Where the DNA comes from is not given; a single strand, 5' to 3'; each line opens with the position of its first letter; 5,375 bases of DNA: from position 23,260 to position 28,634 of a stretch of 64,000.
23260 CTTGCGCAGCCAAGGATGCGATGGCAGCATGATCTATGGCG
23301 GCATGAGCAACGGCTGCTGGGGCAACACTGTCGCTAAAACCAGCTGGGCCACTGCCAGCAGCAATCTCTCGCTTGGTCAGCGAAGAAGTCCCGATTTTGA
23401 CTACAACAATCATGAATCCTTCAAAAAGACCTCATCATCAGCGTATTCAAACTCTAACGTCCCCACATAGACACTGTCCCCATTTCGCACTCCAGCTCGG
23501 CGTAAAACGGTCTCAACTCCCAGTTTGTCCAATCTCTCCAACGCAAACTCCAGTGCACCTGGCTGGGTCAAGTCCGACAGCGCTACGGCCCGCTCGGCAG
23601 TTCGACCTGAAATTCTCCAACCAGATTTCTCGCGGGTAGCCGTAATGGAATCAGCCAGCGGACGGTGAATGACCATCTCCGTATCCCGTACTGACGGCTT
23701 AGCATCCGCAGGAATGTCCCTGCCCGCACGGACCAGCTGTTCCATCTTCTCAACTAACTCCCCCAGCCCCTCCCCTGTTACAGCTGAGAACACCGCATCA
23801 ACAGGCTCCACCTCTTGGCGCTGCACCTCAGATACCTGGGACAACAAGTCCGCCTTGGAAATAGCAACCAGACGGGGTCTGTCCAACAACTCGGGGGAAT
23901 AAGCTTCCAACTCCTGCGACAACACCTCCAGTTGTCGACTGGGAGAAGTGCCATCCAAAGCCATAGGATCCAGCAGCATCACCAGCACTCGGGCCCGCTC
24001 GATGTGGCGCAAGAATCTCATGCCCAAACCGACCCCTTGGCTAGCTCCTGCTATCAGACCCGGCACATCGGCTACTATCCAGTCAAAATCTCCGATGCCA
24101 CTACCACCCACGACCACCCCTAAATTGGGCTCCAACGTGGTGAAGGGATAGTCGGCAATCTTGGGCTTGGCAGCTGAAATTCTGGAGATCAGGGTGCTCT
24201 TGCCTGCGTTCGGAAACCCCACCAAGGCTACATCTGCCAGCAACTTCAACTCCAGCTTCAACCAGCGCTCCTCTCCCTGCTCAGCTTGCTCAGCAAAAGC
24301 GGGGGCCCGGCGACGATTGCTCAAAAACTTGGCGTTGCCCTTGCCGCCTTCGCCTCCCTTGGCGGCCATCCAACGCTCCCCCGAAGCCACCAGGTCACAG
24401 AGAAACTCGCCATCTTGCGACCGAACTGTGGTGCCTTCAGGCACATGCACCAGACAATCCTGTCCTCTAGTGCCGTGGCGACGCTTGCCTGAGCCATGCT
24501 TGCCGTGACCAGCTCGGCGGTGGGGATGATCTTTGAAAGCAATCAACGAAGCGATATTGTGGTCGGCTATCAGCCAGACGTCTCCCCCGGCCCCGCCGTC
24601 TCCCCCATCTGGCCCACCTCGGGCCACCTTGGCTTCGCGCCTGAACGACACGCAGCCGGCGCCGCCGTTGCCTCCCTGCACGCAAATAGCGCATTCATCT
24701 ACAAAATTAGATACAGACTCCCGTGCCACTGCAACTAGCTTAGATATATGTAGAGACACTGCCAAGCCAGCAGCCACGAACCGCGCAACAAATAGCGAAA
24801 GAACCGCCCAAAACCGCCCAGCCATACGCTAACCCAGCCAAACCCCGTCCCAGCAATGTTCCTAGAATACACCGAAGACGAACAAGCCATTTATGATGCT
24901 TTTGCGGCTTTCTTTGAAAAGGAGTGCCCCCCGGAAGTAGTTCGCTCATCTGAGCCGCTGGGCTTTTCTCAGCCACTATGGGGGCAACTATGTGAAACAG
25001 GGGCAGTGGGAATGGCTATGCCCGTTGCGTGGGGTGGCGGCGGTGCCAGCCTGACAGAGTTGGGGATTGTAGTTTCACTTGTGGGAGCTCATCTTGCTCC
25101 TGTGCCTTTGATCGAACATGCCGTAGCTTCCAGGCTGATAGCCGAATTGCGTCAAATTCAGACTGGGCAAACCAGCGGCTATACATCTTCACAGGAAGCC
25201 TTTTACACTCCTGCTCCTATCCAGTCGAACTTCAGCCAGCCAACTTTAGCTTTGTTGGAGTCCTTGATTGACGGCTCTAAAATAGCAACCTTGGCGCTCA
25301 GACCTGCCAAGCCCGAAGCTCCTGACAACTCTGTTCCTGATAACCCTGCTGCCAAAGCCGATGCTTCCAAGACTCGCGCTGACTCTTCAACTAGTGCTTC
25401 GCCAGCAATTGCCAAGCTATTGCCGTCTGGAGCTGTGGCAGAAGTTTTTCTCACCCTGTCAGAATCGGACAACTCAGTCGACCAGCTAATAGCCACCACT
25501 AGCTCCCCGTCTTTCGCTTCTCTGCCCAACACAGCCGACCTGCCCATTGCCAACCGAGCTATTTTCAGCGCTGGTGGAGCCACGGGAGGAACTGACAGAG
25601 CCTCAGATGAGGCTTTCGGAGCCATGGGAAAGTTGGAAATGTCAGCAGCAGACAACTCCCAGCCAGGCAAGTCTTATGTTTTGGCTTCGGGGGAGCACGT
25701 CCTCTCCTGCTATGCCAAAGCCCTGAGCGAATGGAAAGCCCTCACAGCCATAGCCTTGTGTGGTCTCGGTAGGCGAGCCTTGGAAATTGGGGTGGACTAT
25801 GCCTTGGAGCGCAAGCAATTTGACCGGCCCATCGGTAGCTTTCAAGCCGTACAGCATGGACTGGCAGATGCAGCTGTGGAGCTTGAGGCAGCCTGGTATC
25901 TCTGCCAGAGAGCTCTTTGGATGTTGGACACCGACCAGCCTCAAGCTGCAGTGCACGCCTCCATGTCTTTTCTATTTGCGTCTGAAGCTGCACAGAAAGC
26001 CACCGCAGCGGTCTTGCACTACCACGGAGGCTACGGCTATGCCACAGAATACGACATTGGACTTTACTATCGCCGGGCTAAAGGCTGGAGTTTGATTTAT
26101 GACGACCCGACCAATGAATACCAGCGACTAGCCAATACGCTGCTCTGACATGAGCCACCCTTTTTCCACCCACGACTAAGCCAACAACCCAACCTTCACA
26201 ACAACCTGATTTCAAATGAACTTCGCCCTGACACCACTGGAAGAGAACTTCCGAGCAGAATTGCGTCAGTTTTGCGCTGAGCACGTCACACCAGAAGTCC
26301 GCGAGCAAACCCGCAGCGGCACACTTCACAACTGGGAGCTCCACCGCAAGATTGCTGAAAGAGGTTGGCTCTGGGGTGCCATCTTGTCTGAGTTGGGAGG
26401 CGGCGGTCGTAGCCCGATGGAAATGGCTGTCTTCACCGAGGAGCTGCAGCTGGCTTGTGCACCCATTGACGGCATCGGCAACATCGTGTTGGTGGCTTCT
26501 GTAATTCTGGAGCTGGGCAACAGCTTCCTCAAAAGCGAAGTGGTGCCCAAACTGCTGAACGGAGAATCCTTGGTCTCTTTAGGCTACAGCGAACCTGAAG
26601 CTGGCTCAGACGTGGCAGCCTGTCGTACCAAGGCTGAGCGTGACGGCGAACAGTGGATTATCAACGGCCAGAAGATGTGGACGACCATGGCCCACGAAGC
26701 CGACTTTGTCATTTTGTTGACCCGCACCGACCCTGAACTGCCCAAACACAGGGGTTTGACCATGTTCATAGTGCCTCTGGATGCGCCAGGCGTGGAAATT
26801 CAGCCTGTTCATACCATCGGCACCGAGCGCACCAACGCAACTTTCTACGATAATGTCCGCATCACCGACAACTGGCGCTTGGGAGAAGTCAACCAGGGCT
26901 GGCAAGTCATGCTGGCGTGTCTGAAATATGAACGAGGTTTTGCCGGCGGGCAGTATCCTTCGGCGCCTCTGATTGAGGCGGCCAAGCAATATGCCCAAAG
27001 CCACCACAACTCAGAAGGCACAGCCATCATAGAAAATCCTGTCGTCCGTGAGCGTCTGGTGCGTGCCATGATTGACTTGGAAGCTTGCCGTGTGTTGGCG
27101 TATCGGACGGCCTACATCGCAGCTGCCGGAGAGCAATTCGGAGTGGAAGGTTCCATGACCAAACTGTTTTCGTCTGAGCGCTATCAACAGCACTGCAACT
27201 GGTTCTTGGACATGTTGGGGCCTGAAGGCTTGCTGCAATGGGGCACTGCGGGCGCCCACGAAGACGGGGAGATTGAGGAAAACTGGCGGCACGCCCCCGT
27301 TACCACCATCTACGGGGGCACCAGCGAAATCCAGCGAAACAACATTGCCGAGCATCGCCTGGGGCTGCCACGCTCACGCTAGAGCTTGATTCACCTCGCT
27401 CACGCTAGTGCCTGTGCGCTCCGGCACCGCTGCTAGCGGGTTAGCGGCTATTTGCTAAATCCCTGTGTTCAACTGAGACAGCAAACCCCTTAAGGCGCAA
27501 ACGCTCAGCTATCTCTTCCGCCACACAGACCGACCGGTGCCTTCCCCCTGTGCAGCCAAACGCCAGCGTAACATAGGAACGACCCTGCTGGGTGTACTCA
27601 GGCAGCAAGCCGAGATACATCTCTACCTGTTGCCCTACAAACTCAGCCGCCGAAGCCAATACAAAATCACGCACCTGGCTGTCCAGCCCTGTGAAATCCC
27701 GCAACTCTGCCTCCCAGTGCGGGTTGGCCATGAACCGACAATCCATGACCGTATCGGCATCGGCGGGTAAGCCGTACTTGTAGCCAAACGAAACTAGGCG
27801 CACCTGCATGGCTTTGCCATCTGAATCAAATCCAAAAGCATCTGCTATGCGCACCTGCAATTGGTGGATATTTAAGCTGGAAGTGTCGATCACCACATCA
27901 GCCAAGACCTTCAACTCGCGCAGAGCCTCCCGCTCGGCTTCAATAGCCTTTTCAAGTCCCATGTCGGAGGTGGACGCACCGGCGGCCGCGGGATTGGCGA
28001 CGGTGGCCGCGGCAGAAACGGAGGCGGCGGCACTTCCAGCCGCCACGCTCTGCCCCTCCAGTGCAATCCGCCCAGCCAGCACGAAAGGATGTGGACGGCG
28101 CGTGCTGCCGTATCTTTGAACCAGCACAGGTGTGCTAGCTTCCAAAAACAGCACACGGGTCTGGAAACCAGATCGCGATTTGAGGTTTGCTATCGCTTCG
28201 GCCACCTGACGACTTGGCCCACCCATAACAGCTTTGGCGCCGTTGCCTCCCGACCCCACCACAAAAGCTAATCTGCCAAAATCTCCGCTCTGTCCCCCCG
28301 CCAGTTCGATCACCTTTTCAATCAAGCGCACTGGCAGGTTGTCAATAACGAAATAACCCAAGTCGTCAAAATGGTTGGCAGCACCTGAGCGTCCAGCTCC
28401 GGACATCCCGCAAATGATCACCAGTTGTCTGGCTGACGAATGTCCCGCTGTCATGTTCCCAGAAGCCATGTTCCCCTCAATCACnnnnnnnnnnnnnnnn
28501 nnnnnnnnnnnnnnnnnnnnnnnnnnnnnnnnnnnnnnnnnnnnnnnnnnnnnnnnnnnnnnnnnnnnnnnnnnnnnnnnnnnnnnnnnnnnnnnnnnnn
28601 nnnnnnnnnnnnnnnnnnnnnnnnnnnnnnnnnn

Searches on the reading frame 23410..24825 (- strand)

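Call 20: search_protein_families(library=pfam, proteins=[window:23410-24825:-], max_evalue=0.00001)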
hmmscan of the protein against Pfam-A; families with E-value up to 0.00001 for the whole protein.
window:23410-24825:- (471 aa): 4 families
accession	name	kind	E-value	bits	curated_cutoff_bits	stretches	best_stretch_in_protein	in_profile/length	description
PF01018.28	GTP1_OBG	-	3.4e-55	186.3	27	1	42-195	1-155/155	GTP1/OBG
PF01926.29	MMR_HSR1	-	1.3e-21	77.3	21.9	1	198-324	1-113/113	50S ribosome-binding GTPase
PF09269.16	DUF1967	-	5.2e-13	49.3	27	1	398-461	7-70/70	Domain of unknown function (DUF1967)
PF02421.24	FeoB_N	-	5.3e-07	29.7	27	1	198-311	2-107/156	Ferrous iron transport protein B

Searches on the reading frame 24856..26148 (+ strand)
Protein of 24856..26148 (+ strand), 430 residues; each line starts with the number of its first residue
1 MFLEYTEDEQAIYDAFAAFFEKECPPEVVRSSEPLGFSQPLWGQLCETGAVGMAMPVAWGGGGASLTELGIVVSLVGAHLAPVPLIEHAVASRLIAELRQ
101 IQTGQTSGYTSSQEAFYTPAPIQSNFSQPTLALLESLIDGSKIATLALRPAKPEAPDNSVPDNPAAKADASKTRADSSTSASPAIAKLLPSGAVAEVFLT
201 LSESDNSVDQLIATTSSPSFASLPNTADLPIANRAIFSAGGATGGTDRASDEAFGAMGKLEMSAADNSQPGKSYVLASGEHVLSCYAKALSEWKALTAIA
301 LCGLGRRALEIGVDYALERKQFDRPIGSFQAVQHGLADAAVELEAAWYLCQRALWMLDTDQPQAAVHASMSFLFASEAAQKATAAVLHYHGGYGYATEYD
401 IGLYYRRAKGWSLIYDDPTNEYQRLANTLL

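Call 20: search_protein_families(library=pfam, proteins=[window:24856-26148:+], max_evalue=0.00001)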
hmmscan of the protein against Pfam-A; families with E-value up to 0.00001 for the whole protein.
window:24856-26148:+ (430 aa): 3 families
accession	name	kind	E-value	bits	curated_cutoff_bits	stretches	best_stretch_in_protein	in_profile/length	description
PF00441.29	Acyl-CoA_dh_1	-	7.3e-27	94.8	22.4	1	290-410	11-130/150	Acyl-CoA dehydrogenase, C-terminal domain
PF08028.16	Acyl-CoA_dh_2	-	5e-11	43.5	22.7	1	298-401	4-116/134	Acyl-CoA dehydrogenase, C-terminal domain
PF02771.21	Acyl-CoA_dh_N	-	2.2e-10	41.4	22.9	1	6-96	1-90/113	Acyl-CoA dehydrogenase, N-terminal domain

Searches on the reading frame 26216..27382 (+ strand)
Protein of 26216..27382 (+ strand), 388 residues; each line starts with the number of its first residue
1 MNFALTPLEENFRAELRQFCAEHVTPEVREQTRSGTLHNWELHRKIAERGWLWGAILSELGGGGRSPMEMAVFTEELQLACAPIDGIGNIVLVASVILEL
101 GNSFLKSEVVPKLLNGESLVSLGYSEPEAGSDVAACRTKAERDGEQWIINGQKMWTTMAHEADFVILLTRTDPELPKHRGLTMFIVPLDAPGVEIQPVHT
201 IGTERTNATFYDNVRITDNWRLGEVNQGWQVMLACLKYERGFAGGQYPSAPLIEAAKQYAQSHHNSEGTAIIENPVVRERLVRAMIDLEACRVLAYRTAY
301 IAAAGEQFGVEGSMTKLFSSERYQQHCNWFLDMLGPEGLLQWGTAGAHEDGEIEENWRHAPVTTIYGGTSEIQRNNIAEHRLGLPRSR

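Call 20: search_protein_families(library=pfam, proteins=[window:26216-27382:+], max_evalue=0.00001)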
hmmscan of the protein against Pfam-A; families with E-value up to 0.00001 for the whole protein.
window:26216-27382:+ (388 aa): 3 families
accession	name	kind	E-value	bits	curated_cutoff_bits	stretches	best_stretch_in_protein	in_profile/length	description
PF00441.29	Acyl-CoA_dh_1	-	1.3e-28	100.4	22.4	1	226-380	1-148/150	Acyl-CoA dehydrogenase, C-terminal domain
PF02770.24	Acyl-CoA_dh_M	-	9.8e-23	80.6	33.3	1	122-206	2-87/97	Acyl-CoA dehydrogenase, middle domain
PF02771.21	Acyl-CoA_dh_N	-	1.2e-17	64.7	22.9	1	8-117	3-113/113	Acyl-CoA dehydrogenase, N-terminal domain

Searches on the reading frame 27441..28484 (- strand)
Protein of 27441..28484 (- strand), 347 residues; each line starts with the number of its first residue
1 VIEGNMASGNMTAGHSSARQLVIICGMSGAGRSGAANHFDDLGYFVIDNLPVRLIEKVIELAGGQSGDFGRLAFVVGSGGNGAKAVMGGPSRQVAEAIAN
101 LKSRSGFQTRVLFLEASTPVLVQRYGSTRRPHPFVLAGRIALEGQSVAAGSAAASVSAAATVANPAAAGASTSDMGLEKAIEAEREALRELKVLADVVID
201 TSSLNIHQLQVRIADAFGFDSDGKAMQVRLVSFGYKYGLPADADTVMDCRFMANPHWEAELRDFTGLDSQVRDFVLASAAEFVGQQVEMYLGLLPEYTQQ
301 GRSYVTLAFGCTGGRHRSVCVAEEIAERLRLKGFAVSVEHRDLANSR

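Call 20: search_protein_families(library=pfam, proteins=[window:27441-28484:-], max_evalue=0.00001)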
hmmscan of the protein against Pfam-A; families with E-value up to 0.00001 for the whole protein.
window:27441-28484:- (347 aa): 2 families
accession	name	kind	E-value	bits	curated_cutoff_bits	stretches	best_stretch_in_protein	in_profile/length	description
PF22740.1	PapZ_C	-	1.4e-42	145.1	27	1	226-343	1-120/121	RapZ C-terminal domain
PF03668.21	RapZ-like_N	-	4.6e-31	108.2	25.4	1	20-144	2-117/158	RapZ-like N-terminal domain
